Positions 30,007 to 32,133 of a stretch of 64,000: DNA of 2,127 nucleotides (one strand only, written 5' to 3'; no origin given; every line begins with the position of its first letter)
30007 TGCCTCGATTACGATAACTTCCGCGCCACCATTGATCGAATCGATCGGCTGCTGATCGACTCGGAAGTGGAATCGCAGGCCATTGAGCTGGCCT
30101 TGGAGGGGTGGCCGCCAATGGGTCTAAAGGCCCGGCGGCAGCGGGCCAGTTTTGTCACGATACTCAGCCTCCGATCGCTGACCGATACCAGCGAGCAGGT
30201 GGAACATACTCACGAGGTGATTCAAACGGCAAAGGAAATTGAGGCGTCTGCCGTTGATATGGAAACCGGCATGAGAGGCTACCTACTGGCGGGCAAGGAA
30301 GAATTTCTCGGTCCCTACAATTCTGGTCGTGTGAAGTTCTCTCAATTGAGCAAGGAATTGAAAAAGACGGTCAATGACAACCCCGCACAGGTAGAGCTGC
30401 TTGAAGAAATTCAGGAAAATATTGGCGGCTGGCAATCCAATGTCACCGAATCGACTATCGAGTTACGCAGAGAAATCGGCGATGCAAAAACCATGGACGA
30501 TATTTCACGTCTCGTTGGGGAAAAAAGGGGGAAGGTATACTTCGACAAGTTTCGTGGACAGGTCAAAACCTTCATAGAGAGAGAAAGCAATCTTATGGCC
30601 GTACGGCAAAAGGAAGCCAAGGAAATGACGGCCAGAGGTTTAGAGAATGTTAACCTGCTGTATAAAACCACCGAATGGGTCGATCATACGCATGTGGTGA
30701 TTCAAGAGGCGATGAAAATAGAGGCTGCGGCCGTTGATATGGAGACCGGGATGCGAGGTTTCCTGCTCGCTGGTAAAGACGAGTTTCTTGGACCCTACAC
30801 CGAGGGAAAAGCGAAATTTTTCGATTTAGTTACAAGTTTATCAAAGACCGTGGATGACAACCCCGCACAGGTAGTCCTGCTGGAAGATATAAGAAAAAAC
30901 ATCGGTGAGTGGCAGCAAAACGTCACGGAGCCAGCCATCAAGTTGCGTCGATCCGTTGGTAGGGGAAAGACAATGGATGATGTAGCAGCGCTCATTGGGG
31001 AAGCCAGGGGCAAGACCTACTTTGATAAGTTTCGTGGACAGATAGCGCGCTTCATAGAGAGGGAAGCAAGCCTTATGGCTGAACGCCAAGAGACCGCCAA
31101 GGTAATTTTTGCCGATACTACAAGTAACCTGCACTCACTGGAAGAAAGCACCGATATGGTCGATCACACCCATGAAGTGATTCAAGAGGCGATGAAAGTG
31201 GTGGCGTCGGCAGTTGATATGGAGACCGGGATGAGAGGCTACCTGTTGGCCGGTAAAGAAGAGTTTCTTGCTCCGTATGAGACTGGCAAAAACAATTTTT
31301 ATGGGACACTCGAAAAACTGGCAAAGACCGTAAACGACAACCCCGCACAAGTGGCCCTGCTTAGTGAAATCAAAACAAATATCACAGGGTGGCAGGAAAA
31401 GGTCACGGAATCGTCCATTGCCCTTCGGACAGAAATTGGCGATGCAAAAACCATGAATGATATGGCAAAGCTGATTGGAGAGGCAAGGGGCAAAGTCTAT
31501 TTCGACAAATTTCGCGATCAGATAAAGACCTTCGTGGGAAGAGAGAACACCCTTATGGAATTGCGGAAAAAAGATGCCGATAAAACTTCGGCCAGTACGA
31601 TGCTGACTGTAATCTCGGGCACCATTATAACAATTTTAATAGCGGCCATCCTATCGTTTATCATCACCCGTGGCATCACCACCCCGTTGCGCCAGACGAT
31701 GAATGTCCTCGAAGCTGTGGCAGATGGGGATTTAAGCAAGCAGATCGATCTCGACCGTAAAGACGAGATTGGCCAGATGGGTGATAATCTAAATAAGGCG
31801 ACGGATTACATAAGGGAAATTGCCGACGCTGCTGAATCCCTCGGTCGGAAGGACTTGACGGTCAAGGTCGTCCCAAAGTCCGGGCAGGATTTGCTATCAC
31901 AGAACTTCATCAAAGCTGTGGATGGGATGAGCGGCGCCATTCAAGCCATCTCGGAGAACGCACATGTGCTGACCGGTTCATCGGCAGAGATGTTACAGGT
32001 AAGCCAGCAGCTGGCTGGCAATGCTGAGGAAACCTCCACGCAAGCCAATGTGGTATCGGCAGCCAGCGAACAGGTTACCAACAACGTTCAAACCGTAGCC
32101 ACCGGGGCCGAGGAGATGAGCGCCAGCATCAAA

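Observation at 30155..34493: Chemoreceptor with three exact 160-aa CHASE3 units in tandem, inactivated twice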

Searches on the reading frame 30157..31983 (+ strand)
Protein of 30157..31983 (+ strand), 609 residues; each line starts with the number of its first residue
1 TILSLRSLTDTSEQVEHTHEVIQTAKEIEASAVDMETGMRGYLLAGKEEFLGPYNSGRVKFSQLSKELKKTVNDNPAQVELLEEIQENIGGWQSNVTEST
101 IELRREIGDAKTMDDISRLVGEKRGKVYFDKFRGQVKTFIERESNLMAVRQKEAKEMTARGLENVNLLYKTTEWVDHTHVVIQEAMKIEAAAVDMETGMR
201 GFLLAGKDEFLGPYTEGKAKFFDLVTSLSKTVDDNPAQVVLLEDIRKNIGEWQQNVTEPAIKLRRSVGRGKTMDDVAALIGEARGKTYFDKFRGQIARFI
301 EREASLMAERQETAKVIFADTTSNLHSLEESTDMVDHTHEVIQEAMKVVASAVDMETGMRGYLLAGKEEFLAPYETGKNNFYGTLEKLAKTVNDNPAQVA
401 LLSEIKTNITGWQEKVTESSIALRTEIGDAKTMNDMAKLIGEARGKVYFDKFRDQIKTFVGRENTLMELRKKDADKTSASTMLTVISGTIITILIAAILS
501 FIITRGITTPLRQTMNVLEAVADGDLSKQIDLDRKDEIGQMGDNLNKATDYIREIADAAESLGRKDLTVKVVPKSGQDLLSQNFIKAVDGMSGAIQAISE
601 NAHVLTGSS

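Call 10: find_homologous_proteins(query=window:30157-31983:+, max_evalue=1e-10)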
Query seq(609 aa) (609 aa): 1706 proteins with E <= 1e-10 among 8000 candidates; the best 120 are listed.
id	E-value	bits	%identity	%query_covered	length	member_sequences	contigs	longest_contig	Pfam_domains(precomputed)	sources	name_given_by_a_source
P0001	0.0e+0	1313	100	100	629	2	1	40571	PF00672.31,PF05227.20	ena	-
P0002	9.9e-297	1003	50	88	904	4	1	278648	PF00672.31,PF05227.20,PF05103.19,PF09523.16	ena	-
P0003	6.4e-289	977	77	100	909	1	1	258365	PF00015.27,PF00672.31,PF05227.20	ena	-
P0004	6.6e-288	974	77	100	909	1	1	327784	PF00015.27,PF00672.31,PF05227.20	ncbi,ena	-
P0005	1.8e-265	900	84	82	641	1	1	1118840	PF00015.27,PF00672.31,PF05227.20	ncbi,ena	-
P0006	3.6e-214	731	51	87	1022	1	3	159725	PF00015.27,PF00672.31,PF05227.20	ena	-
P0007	4.4e-211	720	76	76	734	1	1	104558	PF00015.27,PF00672.31,PF05227.20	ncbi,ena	-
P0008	1.5e-202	692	63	86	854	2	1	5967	PF00015.27,PF05227.20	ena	-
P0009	1.7e-201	689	85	63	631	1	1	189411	PF00015.27,PF00672.31,PF05227.20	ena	-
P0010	6.8e-198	677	51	80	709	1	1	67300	PF05227.20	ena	-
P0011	9.9e-198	676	56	93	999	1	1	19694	PF00015.27,PF00672.31,PF05227.20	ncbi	-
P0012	1.3e-194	666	53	76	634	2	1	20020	PF05876.19,PF05227.20,PF09523.16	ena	-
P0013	4.2e-194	664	57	92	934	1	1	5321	PF00015.27,PF00672.31,PF05227.20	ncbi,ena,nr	ncbi:MAG: methyl-accepting chemotaxis protein [Lentisphaeraceae bacterium]|nr:methyl-accepting chemo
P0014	1.9e-193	662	61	84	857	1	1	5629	PF00015.27,PF05227.20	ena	-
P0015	8.7e-190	650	51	99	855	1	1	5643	PF00015.27,PF00672.31,PF05227.20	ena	-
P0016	7.7e-188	644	52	98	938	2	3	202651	PF00015.27,PF00672.31,PF05227.20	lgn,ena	-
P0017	1.3e-186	640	54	93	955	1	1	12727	PF00015.27,PF00672.31,PF05227.20,PF28175.1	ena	-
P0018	1.6e-186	639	54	95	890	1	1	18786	PF00015.27,PF00672.31,PF05227.20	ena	-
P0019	3.6e-186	638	59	85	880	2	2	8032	PF00015.27,PF05227.20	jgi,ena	-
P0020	6.0e-186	637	58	86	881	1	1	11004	PF00015.27,PF05227.20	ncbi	-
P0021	7.8e-186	637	55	91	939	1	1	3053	PF00015.27,PF00672.31,PF05227.20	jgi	-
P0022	4.2e-185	635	55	85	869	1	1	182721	PF00015.27,PF05227.20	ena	-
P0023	4.4e-183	628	53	98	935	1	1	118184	PF00015.27,PF00672.31,PF05227.20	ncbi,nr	ncbi:MAG: methyl-accepting chemotaxis protein [Lentisphaerales bacterium]|nr:methyl-accepting chemot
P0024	4.5e-183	628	56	87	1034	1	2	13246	PF00015.27,PF05227.20,PF18947.6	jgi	-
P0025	6.1e-183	627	54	91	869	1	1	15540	PF00015.27,PF00672.31,PF05227.20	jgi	jgi:methyl-accepting chemotaxis protein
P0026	7.9e-183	627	54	91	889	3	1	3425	PF00015.27,PF00672.31,PF05227.20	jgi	jgi:methyl-accepting chemotaxis protein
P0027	9.5e-183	627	56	85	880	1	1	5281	PF00015.27,PF05227.20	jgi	jgi:methyl-accepting chemotaxis protein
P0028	1.4e-182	626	54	92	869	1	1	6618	PF00015.27,PF05227.20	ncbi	-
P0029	1.6e-182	626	54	90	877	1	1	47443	PF00015.27,PF00672.31,PF05227.20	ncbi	-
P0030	1.7e-182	626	57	86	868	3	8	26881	PF00015.27,PF05227.20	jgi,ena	-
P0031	1.7e-182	626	56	86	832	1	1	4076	PF00015.27,PF05227.20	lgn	-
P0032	3.3e-182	625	59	84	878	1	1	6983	PF00015.27,PF05227.20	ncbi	-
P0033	5.0e-182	624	54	92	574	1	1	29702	PF05227.20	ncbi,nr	ncbi:MAG: CHASE3 domain-containing protein, partial [Planctomycetes bacterium]|nr:CHASE3 domain-cont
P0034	5.4e-182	624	54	91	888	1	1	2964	PF00015.27,PF00672.31,PF05227.20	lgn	-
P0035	5.8e-182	624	53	90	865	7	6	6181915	PF00015.27,PF00672.31,PF05227.20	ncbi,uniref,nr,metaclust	ncbi:putative Methyl-accepting chemotaxis protein [Vibrio nigripulchritudo SFn27]|uniref:CHASE3 doma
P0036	3.2e-180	619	58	84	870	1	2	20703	PF00015.27,PF05227.20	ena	-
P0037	2.4e-179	616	54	89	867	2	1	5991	PF00015.27,PF00672.31,PF05227.20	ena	-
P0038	8.6e-179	614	55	86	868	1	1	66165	PF00015.27,PF05227.20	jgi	jgi:methyl-accepting chemotaxis protein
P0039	1.2e-178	613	53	91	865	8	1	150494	PF00015.27,PF00672.31,PF05227.20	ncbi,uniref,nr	ncbi:chemotaxis protein [Vibrio sp. vnigr-6D03]|uniref:CHASE3 domain-containing protein n=1 Tax=Vibr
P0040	3.9e-178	612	56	84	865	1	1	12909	PF00015.27,PF05227.20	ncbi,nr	ncbi:MAG: chemotaxis protein [Planctomycetes bacterium]|nr:chemotaxis protein [Planctomycetota bacte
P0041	3.9e-178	612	50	99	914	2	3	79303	PF00015.27,PF00672.31,PF05227.20,PF11887.14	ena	-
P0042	8.8e-178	610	53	92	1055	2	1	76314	PF00015.27,PF00672.31,PF05227.20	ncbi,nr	ncbi:MAG: HAMP domain-containing protein [Fuerstiella sp.]|nr:HAMP domain-containing protein [Fuerst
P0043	6.1e-177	608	53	90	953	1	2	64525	PF00015.27,PF00672.31,PF05227.20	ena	-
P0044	1.3e-176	607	53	92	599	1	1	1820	PF00672.31,PF05227.20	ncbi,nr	ncbi:MAG: methyl-accepting chemotaxis protein, partial [Lentisphaeraceae bacterium]|nr:methyl-accept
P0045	3.6e-176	605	53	88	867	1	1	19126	PF00015.27,PF00672.31,PF05227.20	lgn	-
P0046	4.9e-176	605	53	89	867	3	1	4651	PF00015.27,PF00672.31,PF05227.20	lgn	-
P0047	7.2e-176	604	56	86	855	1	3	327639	PF00015.27,PF05227.20,PF09523.16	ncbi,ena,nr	ncbi:MAG: CHASE3 domain-containing protein [Planctomycetes bacterium]|nr:CHASE3 domain-containing pr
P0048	9.4e-176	604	56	86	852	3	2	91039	PF00015.27,PF09037.17,PF05227.20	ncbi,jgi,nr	ncbi:MAG: CHASE3 domain-containing protein [Phycisphaerae bacterium]|jgi:methyl-accepting chemotaxis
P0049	3.5e-175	602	55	85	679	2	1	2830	PF00015.27,PF05227.20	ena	-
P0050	5.3e-175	601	53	92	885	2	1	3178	PF00015.27,PF00672.31,PF05227.20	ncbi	-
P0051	9.3e-175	600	54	90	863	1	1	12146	PF00015.27,PF03843.19,PF05227.20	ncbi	-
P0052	2.3e-174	599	54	93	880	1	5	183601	PF00015.27,PF00672.31,PF05227.20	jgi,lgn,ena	jgi:methyl-accepting chemotaxis protein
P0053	6.7e-174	598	56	82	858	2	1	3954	PF00015.27,PF05227.20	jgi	-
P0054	1.2e-173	597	49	100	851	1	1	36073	PF00015.27,PF05227.20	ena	-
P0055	7.7e-173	594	53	90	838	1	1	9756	PF00015.27,PF00672.31,PF05227.20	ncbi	-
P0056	7.7e-173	594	53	91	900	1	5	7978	PF00015.27,PF00672.31,PF05227.20,PF12729.14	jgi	-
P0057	3.0e-172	592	52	91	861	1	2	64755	PF00015.27,PF05227.20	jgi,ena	jgi:methyl-accepting chemotaxis protein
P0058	3.5e-172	592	54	86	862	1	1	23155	PF00015.27,PF05227.20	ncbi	-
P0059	4.2e-172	592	52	91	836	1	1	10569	PF00015.27,PF05227.20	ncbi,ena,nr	ncbi:MAG: CHASE3 domain-containing protein [Planctomycetes bacterium]|nr:CHASE3 domain-containing pr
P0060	5.8e-172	591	53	91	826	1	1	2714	PF00015.27,PF00672.31,PF05227.20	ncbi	-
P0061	2.1e-171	589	53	92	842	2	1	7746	PF00015.27,PF05227.20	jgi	jgi:methyl-accepting chemotaxis protein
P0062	2.5e-171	589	53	93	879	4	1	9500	PF00015.27,PF05227.20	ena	-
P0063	4.2e-171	588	53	91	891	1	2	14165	PF00015.27,PF00672.31,PF05227.20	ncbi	-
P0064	5.3e-171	588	53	90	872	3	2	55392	PF00015.27,PF00672.31,PF05227.20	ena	-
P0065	6.0e-171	588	55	87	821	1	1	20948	PF00015.27,PF05227.20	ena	-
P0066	6.8e-171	588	55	86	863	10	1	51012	PF00015.27,PF05227.20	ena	-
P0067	9.3e-171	587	55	87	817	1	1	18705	PF00015.27,PF05227.20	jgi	-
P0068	1.9e-170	586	55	87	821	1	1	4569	PF00015.27,PF05227.20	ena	-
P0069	2.1e-170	586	55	85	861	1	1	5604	PF00015.27,PF05227.20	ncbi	-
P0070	2.8e-170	586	55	86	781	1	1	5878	PF00015.27,PF05227.20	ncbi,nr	ncbi:MAG: CHASE3 domain-containing protein, partial [Desulfobacterales bacterium]|nr:CHASE3 domain-c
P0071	5.1e-170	585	52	92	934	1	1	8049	PF00015.27,PF00672.31,PF05227.20,PF06103.17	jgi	jgi:methyl-accepting chemotaxis protein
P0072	6.5e-170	585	54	86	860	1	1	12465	PF00015.27,PF05227.20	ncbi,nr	ncbi:MAG: chemotaxis protein [Desulfobacteraceae bacterium]|nr:chemotaxis protein [Desulfobacteracea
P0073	7.1e-170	584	53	87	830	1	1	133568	PF00015.27,PF05227.20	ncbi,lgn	-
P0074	1.0e-169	584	52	89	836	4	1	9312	PF00015.27,PF00672.31,PF05227.20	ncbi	-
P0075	1.2e-169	584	55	86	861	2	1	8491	PF00015.27,PF05227.20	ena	-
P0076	7.8e-169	581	54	86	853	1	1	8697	PF00015.27,PF05227.20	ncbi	-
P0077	8.3e-169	581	54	86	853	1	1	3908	PF00015.27,PF05227.20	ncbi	-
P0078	1.5e-168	580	53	87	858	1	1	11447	PF00015.27,PF05227.20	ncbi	-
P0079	2.4e-168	579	54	86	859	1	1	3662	PF00015.27,PF05227.20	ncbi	-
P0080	3.0e-168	579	51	91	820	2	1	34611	PF00015.27,PF05227.20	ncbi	ncbi:MAG: CHASE3 domain-containing protein [Opitutales bacterium]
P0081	5.1e-168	578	50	91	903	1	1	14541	PF00015.27,PF00672.31,PF05227.20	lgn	-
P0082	1.7e-166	573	53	87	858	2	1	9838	PF00015.27,PF05227.20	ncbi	-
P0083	1.9e-166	573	53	86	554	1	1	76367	PF05227.20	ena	-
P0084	3.1e-166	572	51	92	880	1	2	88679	PF00015.27,PF05227.20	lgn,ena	-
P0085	3.3e-166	572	53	86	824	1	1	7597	PF00015.27,PF05227.20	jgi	jgi:methyl-accepting chemotaxis protein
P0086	5.1e-166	572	51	95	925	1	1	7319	PF00015.27,PF05227.20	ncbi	-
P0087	2.4e-165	569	54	86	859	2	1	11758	PF00015.27,PF05227.20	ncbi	-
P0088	2.8e-165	569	53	86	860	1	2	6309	PF00015.27,PF05227.20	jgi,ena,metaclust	metaclust:\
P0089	5.9e-165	568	50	87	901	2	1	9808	PF00015.27,PF00672.31,PF05227.20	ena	-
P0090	7.6e-165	568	51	93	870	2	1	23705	PF00015.27,PF00672.31,PF10498.15,PF05227.20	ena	-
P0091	1.5e-164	567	51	97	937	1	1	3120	PF00015.27,PF05227.20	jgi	jgi:methyl-accepting chemotaxis protein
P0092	1.8e-164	567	83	50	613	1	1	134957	PF00015.27,PF00672.31,PF05227.20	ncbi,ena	-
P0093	1.8e-164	567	53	86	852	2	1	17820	PF00015.27,PF05227.20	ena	-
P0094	1.2e-163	564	51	92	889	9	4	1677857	PF00015.27,PF00672.31,PF05227.20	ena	-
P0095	1.3e-163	564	53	86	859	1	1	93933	PF00015.27,PF05227.20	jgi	jgi:methyl-accepting chemotaxis protein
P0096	1.6e-163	563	53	86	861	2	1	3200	PF00015.27,PF05227.20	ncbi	-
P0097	7.6e-163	561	52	87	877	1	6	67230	PF00015.27,PF05227.20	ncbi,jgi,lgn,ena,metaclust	metaclust:\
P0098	1.4e-162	560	51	89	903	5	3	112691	PF00015.27,PF00672.31,PF05227.20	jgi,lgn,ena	-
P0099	1.5e-162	560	53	86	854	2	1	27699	PF00015.27,PF05227.20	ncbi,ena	-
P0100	2.7e-162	559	51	89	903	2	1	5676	PF00015.27,PF00672.31,PF05227.20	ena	-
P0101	4.2e-162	559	47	70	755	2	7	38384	PF00015.27,PF00672.31,PF05227.20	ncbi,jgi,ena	-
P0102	4.7e-162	559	52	89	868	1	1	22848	PF00015.27,PF00672.31,PF05227.20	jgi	-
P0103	5.7e-162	558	54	84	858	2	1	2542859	PF00015.27,PF05227.20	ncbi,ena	-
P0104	5.8e-162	558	53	86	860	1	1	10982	PF00015.27,PF05227.20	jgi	-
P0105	7.3e-162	558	51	89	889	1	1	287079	PF00015.27,PF00672.31,PF05227.20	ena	-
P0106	1.2e-161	557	54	86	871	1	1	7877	PF00015.27,PF05227.20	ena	-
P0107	1.3e-161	557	52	86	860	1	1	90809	PF00015.27,PF05227.20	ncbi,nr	ncbi:MAG: chemotaxis protein [Deltaproteobacteria bacterium]|nr:chemotaxis protein [Deltaproteobacte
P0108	1.5e-160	554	50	89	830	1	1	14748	PF00672.31,PF05227.20,PF02518.32,PF00512.32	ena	-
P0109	2.0e-160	553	50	89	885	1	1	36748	PF00015.27,PF00672.31,PF05227.20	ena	-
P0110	3.3e-160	552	53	84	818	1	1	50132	PF00015.27,PF05227.20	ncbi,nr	ncbi:MAG: hypothetical protein GY710_07830 [Desulfobacteraceae bacterium]|nr:hypothetical protein [D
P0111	3.7e-160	552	52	85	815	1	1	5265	PF00015.27,PF05227.20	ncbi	ncbi:MAG: CHASE3 domain-containing protein, partial [Planctomycetota bacterium]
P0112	1.1e-158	547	51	89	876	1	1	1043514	PF00015.27,PF00672.31,PF05227.20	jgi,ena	-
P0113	1.3e-158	547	52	86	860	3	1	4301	PF00015.27,PF05227.20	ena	-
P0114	1.7e-158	547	50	89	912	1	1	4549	PF00015.27,PF00672.31,PF05227.20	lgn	-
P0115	1.9e-158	547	51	89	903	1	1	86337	PF00015.27,PF00672.31,PF05227.20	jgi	jgi:methyl-accepting chemotaxis protein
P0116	2.7e-158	546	51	88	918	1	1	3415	PF00015.27,PF00672.31,PF05876.19,PF05227.20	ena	-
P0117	3.3e-158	546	46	97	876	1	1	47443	PF00015.27,PF00672.31,PF05227.20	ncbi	-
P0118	4.0e-158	546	52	87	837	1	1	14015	PF00015.27,PF05227.20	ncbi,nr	ncbi:MAG: hypothetical protein GY702_16205, partial [Desulfobulbaceae bacterium]|nr:hypothetical pro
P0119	4.3e-158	545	50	91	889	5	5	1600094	PF00015.27,PF00672.31,PF05227.20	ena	-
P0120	4.4e-158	545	52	86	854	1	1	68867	PF00015.27,PF05227.20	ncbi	-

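Call 27: find_encoding_contigs(protein=P0003, flank=6000, max_places=3)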
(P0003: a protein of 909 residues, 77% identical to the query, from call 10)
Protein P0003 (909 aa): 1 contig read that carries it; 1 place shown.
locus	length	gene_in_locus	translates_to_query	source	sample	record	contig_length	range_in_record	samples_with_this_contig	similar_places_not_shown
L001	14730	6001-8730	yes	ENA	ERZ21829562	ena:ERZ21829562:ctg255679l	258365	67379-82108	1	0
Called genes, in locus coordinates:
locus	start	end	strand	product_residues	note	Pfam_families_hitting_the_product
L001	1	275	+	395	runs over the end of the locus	PF08442:ATP-grasp_2, PF13549:ATP-grasp_5 (faint), PF24948:Citrate_synth_N, PF00549:Ligase_CoA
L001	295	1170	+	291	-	PF02629:CoA_binding, PF13607:Succ_CoA_lig, PF00549:Ligase_CoA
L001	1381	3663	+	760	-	PF01627:Hpt, PF02895:H-kinase_dim, PF02518:HATPase_c, PF01584:CheW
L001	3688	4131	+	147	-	PF01584:CheW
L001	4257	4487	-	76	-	-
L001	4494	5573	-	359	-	PF01609:DDE_Tnp_1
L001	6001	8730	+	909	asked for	PF05227:CHASE3, PF00672:HAMP, PF00015:MCPsignal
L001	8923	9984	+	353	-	PF04966:OprB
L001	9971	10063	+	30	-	PF04966:OprB (weak)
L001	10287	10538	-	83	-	-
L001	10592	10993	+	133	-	PF00072:Response_reg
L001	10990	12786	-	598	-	PF01609:DDE_Tnp_1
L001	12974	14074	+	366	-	PF00072:Response_reg, PF01339:CheB_methylest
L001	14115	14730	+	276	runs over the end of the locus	PF03705:CheR_N, PF08241:Methyltransf_11 (faint), PF13649:Methyltransf_25 (faint), PF01739:CheR, PF08242:Methyltransf_12 (weak)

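Call 31: find_encoding_contigs(protein=P0001, flank=8000, max_places=3)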
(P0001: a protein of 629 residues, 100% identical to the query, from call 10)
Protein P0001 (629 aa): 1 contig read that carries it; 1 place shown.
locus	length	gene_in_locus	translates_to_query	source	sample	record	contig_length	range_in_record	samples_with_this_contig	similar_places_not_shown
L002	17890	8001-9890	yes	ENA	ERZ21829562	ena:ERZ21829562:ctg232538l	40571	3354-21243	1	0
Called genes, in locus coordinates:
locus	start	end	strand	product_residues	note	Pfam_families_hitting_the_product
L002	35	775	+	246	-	PF00106:adh_short, PF08659:KR, PF13561:adh_short_C2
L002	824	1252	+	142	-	PF00890:FAD_binding_2 (weak), PF01266:DAO, PF01494:FAD_binding_3 (weak), PF01946:Thi4 (weak), PF07992:Pyr_redox_2 (weak), PF12831:FAD_oxidored (weak), PF13450:NAD_binding_8, PF01593:Amino_oxidase, +1 more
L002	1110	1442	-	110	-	-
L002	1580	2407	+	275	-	PF01593:Amino_oxidase (faint)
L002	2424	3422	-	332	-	PF00586:AIRS, PF02769:AIRS_C (weak)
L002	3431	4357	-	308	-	PF02517:Rce1-like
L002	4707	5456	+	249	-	-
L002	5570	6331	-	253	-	PF01695:IstB_IS21, PF00308:Bac_DnaA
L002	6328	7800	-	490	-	PF22483:Mu-transpos_C_2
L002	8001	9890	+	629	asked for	PF05227:CHASE3, PF00672:HAMP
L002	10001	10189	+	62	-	-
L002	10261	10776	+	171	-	PF13701:DDE_Tnp_1_4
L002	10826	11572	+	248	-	PF01609:DDE_Tnp_1, PF13701:DDE_Tnp_1_4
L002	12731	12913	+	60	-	-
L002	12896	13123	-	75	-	-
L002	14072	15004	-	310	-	PF07934:OGG_N, PF00730:HhH-GPD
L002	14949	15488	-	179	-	-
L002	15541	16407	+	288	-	PF00106:adh_short, PF01370:Epimerase (weak), PF13561:adh_short_C2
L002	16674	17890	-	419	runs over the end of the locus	PF01609:DDE_Tnp_1 (weak)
